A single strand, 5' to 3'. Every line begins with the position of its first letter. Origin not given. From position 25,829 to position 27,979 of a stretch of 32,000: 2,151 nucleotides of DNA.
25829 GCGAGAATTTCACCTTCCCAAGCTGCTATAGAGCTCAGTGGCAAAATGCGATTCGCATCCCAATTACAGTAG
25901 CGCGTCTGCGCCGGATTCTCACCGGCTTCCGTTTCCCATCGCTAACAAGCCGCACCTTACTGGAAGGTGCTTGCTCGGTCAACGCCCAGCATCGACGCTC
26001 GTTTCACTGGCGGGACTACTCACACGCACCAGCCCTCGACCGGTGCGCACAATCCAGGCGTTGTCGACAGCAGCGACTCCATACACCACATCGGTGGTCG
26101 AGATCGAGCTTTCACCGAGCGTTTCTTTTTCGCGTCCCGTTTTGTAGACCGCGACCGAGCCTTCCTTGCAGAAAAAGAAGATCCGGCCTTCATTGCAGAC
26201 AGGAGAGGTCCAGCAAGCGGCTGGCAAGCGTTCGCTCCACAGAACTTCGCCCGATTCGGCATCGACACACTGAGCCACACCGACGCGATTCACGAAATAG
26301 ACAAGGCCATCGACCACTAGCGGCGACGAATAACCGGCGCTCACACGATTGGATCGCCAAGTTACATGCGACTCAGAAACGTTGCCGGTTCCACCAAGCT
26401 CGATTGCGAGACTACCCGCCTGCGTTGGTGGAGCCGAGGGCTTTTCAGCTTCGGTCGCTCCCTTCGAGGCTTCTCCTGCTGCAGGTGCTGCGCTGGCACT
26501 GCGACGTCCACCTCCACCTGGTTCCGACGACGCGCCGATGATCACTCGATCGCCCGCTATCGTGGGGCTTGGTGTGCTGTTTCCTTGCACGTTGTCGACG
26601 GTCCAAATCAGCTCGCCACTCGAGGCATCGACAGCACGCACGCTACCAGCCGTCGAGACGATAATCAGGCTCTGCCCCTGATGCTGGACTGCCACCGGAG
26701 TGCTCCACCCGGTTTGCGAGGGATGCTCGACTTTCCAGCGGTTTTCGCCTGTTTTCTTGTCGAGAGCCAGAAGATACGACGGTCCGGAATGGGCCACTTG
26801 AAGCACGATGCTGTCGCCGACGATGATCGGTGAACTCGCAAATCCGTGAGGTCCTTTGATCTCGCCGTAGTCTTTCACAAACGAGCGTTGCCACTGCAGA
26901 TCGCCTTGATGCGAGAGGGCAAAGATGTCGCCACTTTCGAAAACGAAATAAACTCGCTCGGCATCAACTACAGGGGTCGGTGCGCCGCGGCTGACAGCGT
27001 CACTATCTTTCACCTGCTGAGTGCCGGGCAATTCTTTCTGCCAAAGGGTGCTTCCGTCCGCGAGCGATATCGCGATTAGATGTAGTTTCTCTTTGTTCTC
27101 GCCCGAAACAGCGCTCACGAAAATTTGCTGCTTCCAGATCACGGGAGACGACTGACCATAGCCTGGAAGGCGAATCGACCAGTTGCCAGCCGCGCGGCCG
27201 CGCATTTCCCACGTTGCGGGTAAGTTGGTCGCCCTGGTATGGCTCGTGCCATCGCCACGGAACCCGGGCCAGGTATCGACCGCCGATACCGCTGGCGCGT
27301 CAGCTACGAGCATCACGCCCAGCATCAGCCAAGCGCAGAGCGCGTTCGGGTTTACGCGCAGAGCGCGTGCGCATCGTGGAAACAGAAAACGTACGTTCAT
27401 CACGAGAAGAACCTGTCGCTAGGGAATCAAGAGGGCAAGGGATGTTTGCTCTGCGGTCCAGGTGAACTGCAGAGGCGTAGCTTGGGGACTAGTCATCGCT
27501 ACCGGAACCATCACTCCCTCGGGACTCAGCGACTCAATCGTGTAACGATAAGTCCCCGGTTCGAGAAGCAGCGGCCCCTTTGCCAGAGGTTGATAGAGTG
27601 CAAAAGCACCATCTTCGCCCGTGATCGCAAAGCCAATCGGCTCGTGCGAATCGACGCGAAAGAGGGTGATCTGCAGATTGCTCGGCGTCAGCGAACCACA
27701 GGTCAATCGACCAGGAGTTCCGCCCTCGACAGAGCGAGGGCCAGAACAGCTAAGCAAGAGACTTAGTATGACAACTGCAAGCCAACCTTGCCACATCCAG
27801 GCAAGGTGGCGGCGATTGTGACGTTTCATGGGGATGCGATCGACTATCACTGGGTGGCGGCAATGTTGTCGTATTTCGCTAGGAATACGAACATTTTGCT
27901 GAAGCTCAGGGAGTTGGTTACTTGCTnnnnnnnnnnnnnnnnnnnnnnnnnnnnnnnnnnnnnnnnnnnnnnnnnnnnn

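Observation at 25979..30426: Operon made only of exported proteins: DUF1559 pseudopilin-like, His-rich protein, small lipoprotein, PQQ-like propeller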

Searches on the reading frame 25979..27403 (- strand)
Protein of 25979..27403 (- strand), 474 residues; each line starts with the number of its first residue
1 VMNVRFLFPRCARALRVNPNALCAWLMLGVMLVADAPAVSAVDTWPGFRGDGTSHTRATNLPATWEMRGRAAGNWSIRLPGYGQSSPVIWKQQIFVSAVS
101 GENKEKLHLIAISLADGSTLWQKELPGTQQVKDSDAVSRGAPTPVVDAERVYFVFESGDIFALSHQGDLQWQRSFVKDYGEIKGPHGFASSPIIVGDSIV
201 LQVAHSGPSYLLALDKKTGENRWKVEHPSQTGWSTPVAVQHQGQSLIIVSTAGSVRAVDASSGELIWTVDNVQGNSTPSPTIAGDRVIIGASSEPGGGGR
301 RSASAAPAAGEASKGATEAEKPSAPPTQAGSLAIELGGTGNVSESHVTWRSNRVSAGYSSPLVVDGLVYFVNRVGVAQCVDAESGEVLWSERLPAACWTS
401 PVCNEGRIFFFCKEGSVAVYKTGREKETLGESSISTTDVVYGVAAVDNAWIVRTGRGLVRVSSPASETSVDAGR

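Call 3: search_protein_families(library=pfam, proteins=[window:25979-27403:-], max_evalue=0.1)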
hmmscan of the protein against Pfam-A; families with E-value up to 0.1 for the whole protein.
window:25979-27403:- (474 aa): 7 families
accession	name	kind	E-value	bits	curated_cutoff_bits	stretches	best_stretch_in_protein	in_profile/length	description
PF13360.13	PQQ_2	-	1.4e-30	107.2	27.6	3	75-207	57-179/233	Outer membrane protein assembly factor BamB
PF13570.13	Beta-prop_ACSF4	-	2.9e-19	70.1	133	2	74-291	126-319/329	Beta-alanine-activating enzyme, beta-propeller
PF01011.28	PQQ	-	2.2e-11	43.6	26.7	2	185-230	46-88/595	Glucose/ethanol/alcohol dehydrogenase, beta-propeller domain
PF25293.1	Beta-prop_EMC1_N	-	5.3e-05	23.4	34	1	208-275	84-151/219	EMC1 N-terminal beta-propeller domain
PF23727.1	Beta-prop_FAM234A_B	-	8.1e-05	21.7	26.4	0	242-275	89-122/467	FAM234A/B beta-propeller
PF13088.12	BNR_2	-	0.013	15.3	31.4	1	52-128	81-157/277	BNR repeat-like domain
PF12894.13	ANAPC4_WD40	-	0.074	13.7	22.9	0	219-271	26-78/91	Anaphase-promoting complex subunit 4 WD40 domain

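Call 4: search_protein_families(library=ncbifam, proteins=[window:25979-27403:-], max_evalue=0.1)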
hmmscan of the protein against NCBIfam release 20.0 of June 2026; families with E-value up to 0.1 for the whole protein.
window:25979-27403:- (474 aa): 8 families
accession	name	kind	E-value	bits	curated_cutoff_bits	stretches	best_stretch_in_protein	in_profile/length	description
TIGR03300.1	assembly_YfgL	equivalog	1.5e-18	66.7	285.2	2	75-290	129-326/377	outer membrane protein assembly factor BamB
NF008351.0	PRK11138.1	equivalog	4.2e-18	65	423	3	82-227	60-188/394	outer membrane protein assembly factor BamB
TIGR03075.1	PQQ_enz_alc_DH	subfamily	2.6e-16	59.3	480.05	3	186-352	59-227/530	PQQ-dependent dehydrogenase, methanol/ethanol family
TIGR04528.1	acido_non_PQQ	subfamily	1.3e-10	40.7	650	2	42-230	3-184/493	acido-empty-quinoprotein group A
NF053615.1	SerThrKinAfsKStmc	equivalog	4.8e-07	28.8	1300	1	153-291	578-712/809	protein serine/threonine kinase AfsK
NF041516.1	PA2928_fam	subfamily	6.8e-07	29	70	0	210-275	70-133/376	PA2928 family protein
TIGR03074.1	PQQ_membr_DH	subfamily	1.5e-06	26.4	832.65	0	187-231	204-245/783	membrane-bound PQQ-dependent dehydrogenase, glucose/quinate/shikimate family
NF040673.1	PLuB_PQQ_rpt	exception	0.00019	20.5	250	0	203-270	261-326/395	PLuB system PQQ-binding repeat protein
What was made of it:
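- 25979..27403 (-): P: a 474-aa exported PQQ_2/BamB-like beta-propeller with a low-complexity insert around residues 295-335. There is no evidence that it is a quinoprotein enzyme. PQQ-dehydrogenase and BamB equivalog models fall far below their cutoffs (59 against 480; 67 against 285) (calls 3, 4).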

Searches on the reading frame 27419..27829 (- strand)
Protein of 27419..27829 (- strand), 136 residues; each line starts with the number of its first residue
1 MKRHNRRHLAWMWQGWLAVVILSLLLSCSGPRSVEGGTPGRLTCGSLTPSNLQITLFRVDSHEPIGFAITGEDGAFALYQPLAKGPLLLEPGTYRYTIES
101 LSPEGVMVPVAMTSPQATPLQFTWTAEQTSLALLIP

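Call 3: search_protein_families(library=pfam, proteins=[window:27419-27829:-], max_evalue=0.1)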
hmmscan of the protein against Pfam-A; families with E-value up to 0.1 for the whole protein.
window:27419-27829:- (136 aa): 1 family
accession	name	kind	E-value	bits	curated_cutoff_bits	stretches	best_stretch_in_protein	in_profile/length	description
PF01060.29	TTR-52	-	0.087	13.9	24.9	0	40-79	2-44/79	Transthyretin-like family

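Call 4: search_protein_families(library=ncbifam, proteins=[window:27419-27829:-], max_evalue=0.1)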
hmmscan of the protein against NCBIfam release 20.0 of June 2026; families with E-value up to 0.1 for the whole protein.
window:27419-27829:- (136 aa): 0 families

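Call 72: search_solved_structures(query=A3, max_evalue=10)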
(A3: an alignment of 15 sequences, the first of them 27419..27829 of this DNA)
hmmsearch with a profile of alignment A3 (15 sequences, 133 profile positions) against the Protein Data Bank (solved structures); distinct sequences matched with E-value up to 10: 20.
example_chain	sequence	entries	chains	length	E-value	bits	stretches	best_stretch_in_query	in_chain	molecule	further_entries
10ps_A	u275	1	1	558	0.00016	24.5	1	33-70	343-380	Serine-aspartate repeat-containing protein D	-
8vdk_A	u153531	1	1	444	0.016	18.1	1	33-70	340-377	Serine-aspartate repeat-containing protein D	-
7kjj_A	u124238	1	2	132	0.028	17.2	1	38-76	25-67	TTR ancestor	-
6cvn_D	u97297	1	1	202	0.16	14.8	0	22-47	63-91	Microtubule-associated protein tau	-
9c7v_B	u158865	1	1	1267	0.21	14.4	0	33-75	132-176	BOS complex subunit NOMO2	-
5ek8_A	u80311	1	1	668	0.37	13.6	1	39-75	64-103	Lipoxygenase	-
2gpz_A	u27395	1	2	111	0.52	13.1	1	39-91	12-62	transthyretin-like protein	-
1gke_A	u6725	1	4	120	0.58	13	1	39-71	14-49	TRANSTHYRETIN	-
2h1x_A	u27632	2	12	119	0.6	12.9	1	34-69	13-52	5-hydroxyisourate Hydrolase (formerly known as TRP, Transthyretin Related Protein)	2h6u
1ie4_A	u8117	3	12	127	0.61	12.9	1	39-71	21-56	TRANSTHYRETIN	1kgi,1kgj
3q1e_A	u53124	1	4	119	0.7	12.7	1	37-69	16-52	5-hydroxyisourate hydrolase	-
3iwv_A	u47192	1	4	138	0.74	12.6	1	34-69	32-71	5-hydroxyisourate hydrolase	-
3e8v_A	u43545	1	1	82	0.78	12.6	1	37-78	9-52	Possible transglutaminase-family protein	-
7kcn_A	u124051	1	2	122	0.83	12.5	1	37-70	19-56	HIUase-TTR ancestor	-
3iwu_A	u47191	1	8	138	0.89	12.4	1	37-69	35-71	5-hydroxyisourate hydrolase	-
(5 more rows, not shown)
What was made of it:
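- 27419..27829 (-): L: a 136-aa lipoprotein (lipobox LLLSC), probably a transthyretin/CarboxypepD_reg-like beta-sandwich. The family profile gives weak hits to SdrD and transthyretin-type sandwiches (call 72).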

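Call 73: search_protein_families(library=pfam, alignment_id=A3, max_evalue=1)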
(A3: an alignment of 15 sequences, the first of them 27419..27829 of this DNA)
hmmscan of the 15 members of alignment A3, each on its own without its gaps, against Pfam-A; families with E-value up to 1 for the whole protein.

A. member 1, window:27419-27829:- (136 aa): 1 family
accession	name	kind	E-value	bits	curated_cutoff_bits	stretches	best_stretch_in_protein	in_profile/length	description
PF01060.29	TTR-52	-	0.087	13.9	24.9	1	40-79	2-44/79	Transthyretin-like family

B. families by the number of members that match (of 15 scanned): 9 families
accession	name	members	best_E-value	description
PF13620.12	CarboxypepD_reg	7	3e-06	Carboxypeptidase regulatory-like domain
PF11974.14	bMG3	4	0.0012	Bacterial alpha-2-macroglobulin MG3 domain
PF01060.29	TTR-52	4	0.052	Transthyretin-like family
PF20598.4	DUF6795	3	0.03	Domain of unknown function (DUF6795)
PF02369.22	Big_1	2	0.023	Bacterial Ig-like domain (group 1)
PF25020.1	TTR_TEN1-4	1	0.017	Teneurin TTR-like domain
PF00576.27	Transthyretin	1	0.076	HIUase/Transthyretin family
PF16371.11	MetallophosN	1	0.086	N terminal of Calcineurin-like phosphoesterase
PF17802.7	SpaA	1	0.15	Prealbumin-like fold domain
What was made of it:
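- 27419..27829 (-): Seven of 15 family members match PF13620, best E 3e-06 (call 73).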
